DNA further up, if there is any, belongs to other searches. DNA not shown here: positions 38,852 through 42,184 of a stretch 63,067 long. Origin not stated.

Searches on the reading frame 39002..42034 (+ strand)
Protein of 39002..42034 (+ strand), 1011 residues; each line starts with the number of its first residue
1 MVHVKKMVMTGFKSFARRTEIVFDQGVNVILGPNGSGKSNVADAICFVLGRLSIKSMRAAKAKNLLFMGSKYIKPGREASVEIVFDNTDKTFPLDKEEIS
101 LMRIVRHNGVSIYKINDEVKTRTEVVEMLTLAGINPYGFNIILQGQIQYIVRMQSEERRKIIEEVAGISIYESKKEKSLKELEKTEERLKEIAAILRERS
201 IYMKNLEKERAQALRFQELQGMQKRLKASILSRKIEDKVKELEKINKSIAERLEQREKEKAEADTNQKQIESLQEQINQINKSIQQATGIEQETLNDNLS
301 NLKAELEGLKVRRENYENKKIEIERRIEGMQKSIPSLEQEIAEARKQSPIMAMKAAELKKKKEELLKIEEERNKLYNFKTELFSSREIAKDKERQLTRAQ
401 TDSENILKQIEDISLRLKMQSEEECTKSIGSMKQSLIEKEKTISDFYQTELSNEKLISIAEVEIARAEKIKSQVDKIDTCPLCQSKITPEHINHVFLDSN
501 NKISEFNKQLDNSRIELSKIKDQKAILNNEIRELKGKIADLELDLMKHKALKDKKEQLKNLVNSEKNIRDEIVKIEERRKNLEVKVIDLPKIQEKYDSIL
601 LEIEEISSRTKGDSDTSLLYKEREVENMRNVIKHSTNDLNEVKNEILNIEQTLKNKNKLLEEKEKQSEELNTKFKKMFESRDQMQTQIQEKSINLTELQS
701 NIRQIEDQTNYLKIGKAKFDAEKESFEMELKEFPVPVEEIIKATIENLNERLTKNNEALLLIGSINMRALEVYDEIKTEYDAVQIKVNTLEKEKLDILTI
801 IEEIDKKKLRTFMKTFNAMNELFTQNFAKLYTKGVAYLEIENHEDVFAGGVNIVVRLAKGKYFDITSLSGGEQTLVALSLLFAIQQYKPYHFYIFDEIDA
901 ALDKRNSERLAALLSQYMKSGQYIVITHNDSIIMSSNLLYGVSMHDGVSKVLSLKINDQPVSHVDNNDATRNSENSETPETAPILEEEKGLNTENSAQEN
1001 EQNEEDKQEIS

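Call 11: search_protein_families(library=ncbifam, max_evalue=0.001, proteins=[window:39002-42034:+])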
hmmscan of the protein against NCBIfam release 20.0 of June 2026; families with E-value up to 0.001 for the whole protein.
window:39002-42034:+ (1011 aa): 21 families
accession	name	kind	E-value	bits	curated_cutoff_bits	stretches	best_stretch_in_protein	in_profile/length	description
TIGR02169.1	SMC_prok_A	equivalog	1.9e-154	516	729.4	2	3-475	1-469/1165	chromosome segregation protein SMC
TIGR02168.1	SMC_prok_B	equivalog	1.3e-147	493.5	567.35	2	5-477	3-475/1181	chromosome segregation protein SMC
NF045487.1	ASRP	equivalog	8.7e-31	107.2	300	4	299-609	120-430/593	archaea-specific SMC-related protein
NF003034.1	PRK03918.1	equivalog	2.3e-29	102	700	1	3-951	2-875/878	DNA double-strand break repair ATPase Rad50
NF041034.1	Rad50_Sulf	equivalog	2.7e-23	81.8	1000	1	4-951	3-866/872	DNA double-strand break repair ATPase Rad50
NF002244.0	PRK01156.1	equivalog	8e-18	63.9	847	2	7-756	6-729/895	DNA double-strand break repair ATPase Rad50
NF045780.1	TrlF_fam_ATP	equivalog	2.3e-14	53.1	350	2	14-465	298-753/944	TrlF family AAA-like ATPase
NF002572.0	PRK02224.1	equivalog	1.6e-13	49.9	1087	1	4-943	3-867/888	DNA double-strand break repair ATPase Rad50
NF053563.1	Rkd4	equivalog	5.5e-13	47.9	860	2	3-88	2-81/747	arcadin-4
TIGR00634.1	recN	equivalog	1.8e-10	40.4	407.85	2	869-932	442-505/563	DNA repair protein RecN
NF041035.1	Rad50_Halo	equivalog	4.7e-10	38.5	1000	1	4-937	3-861/883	DNA double-strand break repair ATPase Rad50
NF010068.0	PRK13548.1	equivalog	8.2e-07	28.4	261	0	864-926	134-198/261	heme ABC transporter ATP-binding protein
TIGR00618.1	sbcc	subfamily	1e-06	27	478.5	1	620-884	702-968/1043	exonuclease subunit SbcC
TIGR00611.2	recf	equivalog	1.7e-06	27.5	172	1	6-266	3-226/339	DNA replication/repair protein RecF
NF010061.0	PRK13538.1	equivalog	2.3e-06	27.2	195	1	856-934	122-196/211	cytochrome c biogenesis heme-transporting ATPase CcmA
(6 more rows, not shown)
